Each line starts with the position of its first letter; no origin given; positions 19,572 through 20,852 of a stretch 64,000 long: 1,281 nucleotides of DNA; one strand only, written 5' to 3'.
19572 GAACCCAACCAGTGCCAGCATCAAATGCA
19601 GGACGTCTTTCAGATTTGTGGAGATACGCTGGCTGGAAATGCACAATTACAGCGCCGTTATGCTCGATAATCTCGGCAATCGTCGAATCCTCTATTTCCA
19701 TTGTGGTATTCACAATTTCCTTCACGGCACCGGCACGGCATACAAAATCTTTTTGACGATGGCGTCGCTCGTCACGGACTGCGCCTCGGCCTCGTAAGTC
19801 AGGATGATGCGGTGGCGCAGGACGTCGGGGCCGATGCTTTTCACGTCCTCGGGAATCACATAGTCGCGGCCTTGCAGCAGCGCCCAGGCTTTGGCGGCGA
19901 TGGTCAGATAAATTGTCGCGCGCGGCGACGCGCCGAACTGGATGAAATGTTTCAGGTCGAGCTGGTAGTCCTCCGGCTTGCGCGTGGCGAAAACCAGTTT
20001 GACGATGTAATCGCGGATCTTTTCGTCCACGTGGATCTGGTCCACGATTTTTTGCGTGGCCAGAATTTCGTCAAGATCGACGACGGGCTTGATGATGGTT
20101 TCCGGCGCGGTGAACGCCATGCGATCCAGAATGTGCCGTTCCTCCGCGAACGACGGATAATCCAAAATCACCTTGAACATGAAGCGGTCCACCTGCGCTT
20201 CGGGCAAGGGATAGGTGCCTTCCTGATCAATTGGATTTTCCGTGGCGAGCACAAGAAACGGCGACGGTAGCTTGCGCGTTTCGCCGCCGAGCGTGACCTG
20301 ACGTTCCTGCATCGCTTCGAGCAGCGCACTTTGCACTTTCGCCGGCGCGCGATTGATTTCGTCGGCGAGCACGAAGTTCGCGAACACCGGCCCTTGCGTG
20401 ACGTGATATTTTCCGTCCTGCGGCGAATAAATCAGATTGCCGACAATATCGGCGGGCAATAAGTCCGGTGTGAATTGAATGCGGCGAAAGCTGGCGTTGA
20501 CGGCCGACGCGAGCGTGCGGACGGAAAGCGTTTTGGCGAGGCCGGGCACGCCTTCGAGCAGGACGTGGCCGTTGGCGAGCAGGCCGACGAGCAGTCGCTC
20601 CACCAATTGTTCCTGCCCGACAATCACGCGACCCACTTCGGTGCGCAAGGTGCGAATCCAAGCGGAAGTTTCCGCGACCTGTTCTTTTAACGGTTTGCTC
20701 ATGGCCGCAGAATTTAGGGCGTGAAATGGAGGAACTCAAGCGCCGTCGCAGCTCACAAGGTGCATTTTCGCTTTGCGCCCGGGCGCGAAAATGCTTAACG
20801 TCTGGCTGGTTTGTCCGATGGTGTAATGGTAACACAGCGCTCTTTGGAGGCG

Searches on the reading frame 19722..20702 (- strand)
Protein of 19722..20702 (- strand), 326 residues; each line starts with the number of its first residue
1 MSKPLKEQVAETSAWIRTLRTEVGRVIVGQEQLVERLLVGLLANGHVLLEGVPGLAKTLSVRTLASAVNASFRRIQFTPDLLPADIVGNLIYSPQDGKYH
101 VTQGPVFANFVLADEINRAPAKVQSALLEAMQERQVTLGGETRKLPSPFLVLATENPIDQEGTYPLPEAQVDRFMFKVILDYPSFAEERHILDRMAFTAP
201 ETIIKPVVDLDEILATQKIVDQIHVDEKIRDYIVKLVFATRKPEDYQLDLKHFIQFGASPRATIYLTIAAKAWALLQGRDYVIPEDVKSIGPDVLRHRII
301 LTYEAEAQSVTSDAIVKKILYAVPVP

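Call 4: search_protein_families(library=pfam, proteins=[window:19722-20702:-], max_evalue=0.01)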
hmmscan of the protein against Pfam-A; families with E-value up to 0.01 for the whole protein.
window:19722-20702:- (326 aa): 8 families
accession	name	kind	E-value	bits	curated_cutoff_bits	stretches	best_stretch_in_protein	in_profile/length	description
PF07726.17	AAA_3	-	9.1e-64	213.7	27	1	46-176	1-131/131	ATPase family associated with various cellular activities (AAA)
PF17863.7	AAA_lid_2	-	2.2e-24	85.4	22.7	1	254-319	9-74/74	AAA lid domain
PF07728.20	AAA_5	-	3.6e-16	59.9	22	1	46-174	1-139/139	AAA domain (dynein-related subfamily)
PF20030.5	bpMoxR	-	8.5e-16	58.1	27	1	17-182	4-168/205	MoxR domain in the MoxR-vWA-beta-propeller ternary systems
PF05496.18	RuvB_N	-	9.3e-05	22.7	27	0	44-136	33-113/159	Holliday junction DNA helicase RuvB P-loop domain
PF00158.32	Sigma54_activat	-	0.00064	19.9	20.2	1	111-156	97-143/168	Sigma-54 interaction domain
PF00004.35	AAA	-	0.0021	18.9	21.2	0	47-156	1-109/131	ATPase family associated with various cellular activities (AAA)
PF00493.29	MCM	-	0.0074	15.8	23.3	0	43-161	56-175/224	MCM P-loop domain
